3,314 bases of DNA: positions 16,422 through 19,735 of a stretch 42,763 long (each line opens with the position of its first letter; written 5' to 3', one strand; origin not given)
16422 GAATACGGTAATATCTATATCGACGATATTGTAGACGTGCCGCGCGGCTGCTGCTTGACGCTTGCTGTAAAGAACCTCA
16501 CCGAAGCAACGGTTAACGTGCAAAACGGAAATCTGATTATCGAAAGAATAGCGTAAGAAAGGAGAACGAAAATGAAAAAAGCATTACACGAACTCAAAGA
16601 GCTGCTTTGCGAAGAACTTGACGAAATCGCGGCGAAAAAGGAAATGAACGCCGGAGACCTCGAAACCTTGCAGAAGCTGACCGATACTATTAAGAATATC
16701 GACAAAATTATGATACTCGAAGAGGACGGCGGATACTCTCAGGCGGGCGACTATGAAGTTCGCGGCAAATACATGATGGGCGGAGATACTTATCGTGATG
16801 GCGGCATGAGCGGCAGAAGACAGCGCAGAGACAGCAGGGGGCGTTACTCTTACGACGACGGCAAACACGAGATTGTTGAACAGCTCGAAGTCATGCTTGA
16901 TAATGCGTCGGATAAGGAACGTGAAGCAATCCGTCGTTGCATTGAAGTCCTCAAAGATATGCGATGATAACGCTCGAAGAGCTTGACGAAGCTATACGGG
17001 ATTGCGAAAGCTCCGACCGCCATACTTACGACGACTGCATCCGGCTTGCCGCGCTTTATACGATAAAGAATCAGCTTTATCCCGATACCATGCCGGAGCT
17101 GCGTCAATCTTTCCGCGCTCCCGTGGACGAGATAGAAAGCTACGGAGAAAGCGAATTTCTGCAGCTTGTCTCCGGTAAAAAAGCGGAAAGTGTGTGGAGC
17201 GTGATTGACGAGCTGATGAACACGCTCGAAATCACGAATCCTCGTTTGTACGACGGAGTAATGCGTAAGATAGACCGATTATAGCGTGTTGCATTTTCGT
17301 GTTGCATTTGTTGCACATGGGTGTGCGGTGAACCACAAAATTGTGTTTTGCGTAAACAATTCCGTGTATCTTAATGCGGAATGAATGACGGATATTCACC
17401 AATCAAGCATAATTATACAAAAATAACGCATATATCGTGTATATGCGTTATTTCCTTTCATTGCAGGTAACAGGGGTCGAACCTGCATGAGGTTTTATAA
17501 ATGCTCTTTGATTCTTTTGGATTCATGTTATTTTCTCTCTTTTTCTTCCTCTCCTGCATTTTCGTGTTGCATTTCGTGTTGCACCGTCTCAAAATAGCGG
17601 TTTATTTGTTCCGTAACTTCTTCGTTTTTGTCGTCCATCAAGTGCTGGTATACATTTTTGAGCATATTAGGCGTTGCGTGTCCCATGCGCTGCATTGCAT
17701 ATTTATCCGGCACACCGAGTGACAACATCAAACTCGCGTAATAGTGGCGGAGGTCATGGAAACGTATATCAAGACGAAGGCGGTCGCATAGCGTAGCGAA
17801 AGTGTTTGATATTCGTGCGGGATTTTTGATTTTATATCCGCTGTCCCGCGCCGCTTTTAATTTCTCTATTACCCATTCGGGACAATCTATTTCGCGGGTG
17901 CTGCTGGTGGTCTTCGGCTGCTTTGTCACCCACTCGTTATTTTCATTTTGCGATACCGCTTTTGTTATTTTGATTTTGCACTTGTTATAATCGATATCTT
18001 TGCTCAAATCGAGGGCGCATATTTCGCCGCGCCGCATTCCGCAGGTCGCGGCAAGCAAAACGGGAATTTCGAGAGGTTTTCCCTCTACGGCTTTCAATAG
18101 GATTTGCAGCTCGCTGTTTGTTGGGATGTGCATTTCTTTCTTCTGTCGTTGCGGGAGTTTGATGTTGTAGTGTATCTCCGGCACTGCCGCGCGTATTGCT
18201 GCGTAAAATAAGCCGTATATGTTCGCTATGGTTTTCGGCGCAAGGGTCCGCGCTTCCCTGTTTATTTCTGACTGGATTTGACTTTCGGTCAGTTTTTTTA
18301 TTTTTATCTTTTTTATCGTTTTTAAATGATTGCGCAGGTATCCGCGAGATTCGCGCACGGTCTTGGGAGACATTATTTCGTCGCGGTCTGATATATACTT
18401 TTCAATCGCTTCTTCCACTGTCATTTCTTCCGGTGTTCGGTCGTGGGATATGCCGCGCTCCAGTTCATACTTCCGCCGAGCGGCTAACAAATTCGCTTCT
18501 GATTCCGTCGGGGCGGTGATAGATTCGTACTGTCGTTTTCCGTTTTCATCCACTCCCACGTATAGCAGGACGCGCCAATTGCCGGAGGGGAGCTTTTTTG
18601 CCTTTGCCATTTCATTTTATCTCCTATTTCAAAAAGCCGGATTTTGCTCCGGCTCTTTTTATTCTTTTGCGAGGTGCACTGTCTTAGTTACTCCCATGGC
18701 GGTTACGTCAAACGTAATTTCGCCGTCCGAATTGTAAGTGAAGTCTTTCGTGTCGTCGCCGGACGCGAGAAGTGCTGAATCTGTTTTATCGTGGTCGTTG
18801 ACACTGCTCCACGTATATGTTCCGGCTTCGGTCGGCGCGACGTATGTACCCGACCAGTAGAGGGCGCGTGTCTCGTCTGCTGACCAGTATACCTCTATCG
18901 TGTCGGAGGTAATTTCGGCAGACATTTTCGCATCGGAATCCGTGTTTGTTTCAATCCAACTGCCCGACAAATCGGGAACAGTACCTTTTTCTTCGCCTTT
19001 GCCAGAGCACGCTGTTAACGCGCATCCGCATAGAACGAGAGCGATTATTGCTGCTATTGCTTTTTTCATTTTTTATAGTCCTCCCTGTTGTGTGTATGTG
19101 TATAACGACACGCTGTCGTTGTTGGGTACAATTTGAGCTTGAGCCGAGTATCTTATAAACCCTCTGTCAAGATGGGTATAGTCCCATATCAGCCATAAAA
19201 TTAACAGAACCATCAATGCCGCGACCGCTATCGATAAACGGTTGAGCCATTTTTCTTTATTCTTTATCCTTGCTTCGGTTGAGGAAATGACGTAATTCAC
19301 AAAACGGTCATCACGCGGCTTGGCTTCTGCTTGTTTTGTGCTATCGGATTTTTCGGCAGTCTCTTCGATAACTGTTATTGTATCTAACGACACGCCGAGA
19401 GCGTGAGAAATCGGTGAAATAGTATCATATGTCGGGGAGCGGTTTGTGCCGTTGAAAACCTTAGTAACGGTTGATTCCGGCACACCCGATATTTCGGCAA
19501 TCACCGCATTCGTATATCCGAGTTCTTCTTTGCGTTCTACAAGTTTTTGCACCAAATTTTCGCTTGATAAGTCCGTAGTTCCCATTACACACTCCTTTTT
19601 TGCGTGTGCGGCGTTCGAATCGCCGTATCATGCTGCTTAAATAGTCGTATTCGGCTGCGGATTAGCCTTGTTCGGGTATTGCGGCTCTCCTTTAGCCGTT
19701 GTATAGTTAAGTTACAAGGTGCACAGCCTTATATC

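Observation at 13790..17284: Eight-gene, two-operon cargo block next to attP encoding thiol-enzyme-like, Gln-rich, Cys/Gly-rich and C1q/BclA-like proteins: candidate undescribed envelope or spore-surface module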

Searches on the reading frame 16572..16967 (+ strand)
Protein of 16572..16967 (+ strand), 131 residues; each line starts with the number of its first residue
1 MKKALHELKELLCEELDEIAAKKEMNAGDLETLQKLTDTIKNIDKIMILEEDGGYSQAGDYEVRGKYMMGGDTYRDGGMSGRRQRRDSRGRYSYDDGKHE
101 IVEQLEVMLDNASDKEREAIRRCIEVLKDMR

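Call 5: search_protein_families(library=pfam, max_evalue=1, proteins=[window:16572-16967:+])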
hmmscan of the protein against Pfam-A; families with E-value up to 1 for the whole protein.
window:16572-16967:+ (131 aa): 3 families
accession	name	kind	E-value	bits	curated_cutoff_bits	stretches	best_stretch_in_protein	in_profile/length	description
PF03993.17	DUF349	-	0.082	13.7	23.9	0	6-43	32-69/75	Domain of Unknown Function (DUF349)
PF10732.14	DUF2524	-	0.46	11.3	25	0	100-129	48-77/84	Protein of unknown function (DUF2524)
PF12510.13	Smoothelin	-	0.84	10.1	23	0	102-121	20-40/50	Smoothelin cytoskeleton protein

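Call 6: search_protein_families(library=phrogs, max_evalue=1, proteins=[window:16572-16967:+])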
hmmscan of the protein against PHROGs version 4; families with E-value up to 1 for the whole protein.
window:16572-16967:+ (131 aa): 3 families
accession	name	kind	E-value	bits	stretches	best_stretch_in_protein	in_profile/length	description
phrog_28802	-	unknown function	2.7e-09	38.5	1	6-99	3-88/190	-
phrog_13805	-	unknown function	0.022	15.9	1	22-53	3-34/51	-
phrog_33584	-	unknown function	0.09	13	1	5-59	278-332/349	-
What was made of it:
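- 16572..16967 (+): g7: helical N- and C-terminal parts flanking a Gly/Tyr/Ser/Arg/Asp low-complexity centre (131 aa). Weak phrog_28802 hit (call 6).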

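Call 28: search_protein_families(library=ncbifam, max_evalue=1, proteins=[window:16572-16967:+])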
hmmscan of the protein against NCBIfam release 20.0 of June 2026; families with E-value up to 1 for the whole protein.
window:16572-16967:+ (131 aa): 1 family
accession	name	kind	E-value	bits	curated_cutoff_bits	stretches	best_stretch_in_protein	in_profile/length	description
TIGR03445.1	mycothiol_MshB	equivalog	0.2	11.5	224.35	1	66-106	78-116/284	N-acetyl-1-D-myo-inositol-2-amino-2-deoxy-alpha-D-glucopyranoside deacetylase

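Call 29: search_protein_families(library=padloc, max_evalue=1, proteins=[window:16572-16967:+])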
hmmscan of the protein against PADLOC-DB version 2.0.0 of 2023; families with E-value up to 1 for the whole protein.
window:16572-16967:+ (131 aa): 0 families

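Call 72: search_solved_structures(query=A7, max_evalue=10, show_alignments=1)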
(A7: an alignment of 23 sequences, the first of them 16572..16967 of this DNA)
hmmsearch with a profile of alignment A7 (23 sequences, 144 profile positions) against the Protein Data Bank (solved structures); distinct sequences matched with E-value up to 10: 4.
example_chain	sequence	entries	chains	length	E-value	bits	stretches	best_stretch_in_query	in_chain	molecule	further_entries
7uw5_A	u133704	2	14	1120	0.3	14.7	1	8-51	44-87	Mechanosensitive channel MscK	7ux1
9hcg_Y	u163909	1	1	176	0.99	13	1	11-50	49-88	Large ribosomal subunit protein uL29m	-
7bqq_A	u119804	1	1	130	3.8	11.1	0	114-143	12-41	Gogy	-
8fbk_A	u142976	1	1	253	9.8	9.7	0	113-141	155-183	KWOCA_65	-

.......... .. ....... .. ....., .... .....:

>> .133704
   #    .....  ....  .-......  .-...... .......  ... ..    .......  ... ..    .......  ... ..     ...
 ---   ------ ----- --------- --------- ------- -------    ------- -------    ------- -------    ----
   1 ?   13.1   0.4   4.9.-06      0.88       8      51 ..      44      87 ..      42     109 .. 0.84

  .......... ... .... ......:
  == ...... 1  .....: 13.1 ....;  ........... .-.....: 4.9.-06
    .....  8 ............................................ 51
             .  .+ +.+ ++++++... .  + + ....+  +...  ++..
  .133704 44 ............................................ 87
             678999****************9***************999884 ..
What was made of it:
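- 16572..16967 (+): There is no PDB relative (call 72).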

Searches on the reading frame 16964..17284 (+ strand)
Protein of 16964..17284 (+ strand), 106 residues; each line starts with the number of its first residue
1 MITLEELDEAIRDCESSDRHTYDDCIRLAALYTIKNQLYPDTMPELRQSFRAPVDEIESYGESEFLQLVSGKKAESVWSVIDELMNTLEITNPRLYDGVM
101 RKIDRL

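Call 5: search_protein_families(library=pfam, max_evalue=1, proteins=[window:16964-17284:+])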
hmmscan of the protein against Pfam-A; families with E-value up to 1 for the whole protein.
window:16964-17284:+ (106 aa): 3 families
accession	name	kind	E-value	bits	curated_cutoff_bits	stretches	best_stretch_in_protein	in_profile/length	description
PF04645.17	DUF603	-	0.052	13.7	22.6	0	49-103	116-169/181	Protein of unknown function, DUF603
PF22203.1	Sca2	-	0.071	12.7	27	1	9-91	217-307/329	Surface cell antigen Sca2 helical repeat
PF07822.16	Toxin_13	-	0.28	11.8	21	1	13-28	11-26/55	Neurotoxin B-IV-like protein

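Call 6: search_protein_families(library=phrogs, max_evalue=1, proteins=[window:16964-17284:+])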
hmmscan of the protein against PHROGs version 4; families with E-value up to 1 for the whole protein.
window:16964-17284:+ (106 aa): 2 families
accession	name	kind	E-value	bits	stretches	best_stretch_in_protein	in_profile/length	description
phrog_17454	-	unknown function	0.093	14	1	71-103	42-72/78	-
phrog_32373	-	unknown function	0.21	12.7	1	41-97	31-86/137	-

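Call 28: search_protein_families(library=ncbifam, max_evalue=1, proteins=[window:16964-17284:+])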
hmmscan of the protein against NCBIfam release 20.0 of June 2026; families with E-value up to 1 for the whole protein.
window:16964-17284:+ (106 aa): 1 family
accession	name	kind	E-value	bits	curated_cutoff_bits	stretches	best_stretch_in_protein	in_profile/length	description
NF041137.2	B3_blaSPR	exception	0.04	13.3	550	1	11-52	195-236/296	SPR family subclass B3 metallo-beta-lactamase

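Call 29: search_protein_families(library=padloc, max_evalue=1, proteins=[window:16964-17284:+])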
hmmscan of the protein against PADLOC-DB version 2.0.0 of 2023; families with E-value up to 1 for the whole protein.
window:16964-17284:+ (106 aa): 0 families

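Call 73: search_solved_structures(query=A8, max_evalue=10, show_alignments=1)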
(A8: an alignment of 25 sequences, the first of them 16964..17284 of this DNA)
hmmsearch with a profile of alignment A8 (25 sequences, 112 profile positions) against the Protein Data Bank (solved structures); distinct sequences matched with E-value up to 10: 3.
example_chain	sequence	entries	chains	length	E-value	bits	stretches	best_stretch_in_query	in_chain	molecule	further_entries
3vuo_A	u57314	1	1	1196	0.15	15.6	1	67-98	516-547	NTNHA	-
4irl_A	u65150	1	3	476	1.1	12.8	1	28-104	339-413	Maltose-binding periplasmic protein, Novel protein similar to vertebrate guanylate binding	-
7cgu_A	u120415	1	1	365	1.2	12.6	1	51-99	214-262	Alcohol dehydrogenase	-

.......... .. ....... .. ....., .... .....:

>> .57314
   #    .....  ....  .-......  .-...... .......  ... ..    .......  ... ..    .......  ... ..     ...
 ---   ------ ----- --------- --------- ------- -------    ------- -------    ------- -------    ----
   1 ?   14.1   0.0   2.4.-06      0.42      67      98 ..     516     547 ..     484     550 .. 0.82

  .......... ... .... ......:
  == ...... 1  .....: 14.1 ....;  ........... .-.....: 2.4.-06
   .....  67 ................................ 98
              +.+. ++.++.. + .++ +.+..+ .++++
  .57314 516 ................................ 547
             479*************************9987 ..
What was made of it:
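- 16964..17284 (+): g8: 106-aa acidic helical protein, translationally coupled to g7. There is no PDB relative (call 73).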

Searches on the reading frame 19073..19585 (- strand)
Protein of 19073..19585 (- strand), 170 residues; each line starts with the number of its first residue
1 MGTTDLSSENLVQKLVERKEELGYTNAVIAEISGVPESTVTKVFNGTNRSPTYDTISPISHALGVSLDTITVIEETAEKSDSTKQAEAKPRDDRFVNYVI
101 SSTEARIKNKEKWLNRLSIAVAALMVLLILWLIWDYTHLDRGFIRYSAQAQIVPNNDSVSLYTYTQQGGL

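Call 42: search_protein_families(library=pfam, max_evalue=0.1, proteins=[window:19073-19585:-])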
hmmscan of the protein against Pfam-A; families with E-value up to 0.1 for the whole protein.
window:19073-19585:- (170 aa): 6 families
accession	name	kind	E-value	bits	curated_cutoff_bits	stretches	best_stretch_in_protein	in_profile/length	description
PF01381.28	HTH_3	-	7e-10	39.2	23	1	18-69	5-54/55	Helix-turn-helix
PF13560.12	HTH_31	-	0.00027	21.6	27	1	13-68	4-59/64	Helix-turn-helix domain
PF13384.12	HTH_23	-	0.00064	19.9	24.6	1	17-44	12-38/50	Homeodomain-like domain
PF13443.12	HTH_26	-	0.0046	17.6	22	1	25-73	12-60/63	Cro/C1-type HTH DNA-binding domain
PF08345.17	YscJ_FliF_C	-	0.022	15.7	23.8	1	58-122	59-105/147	Flagellar M-ring protein C-terminal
PF08281.18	Sigma70_r4_2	-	0.04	14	25.7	1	13-40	16-43/54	Sigma-70, region 4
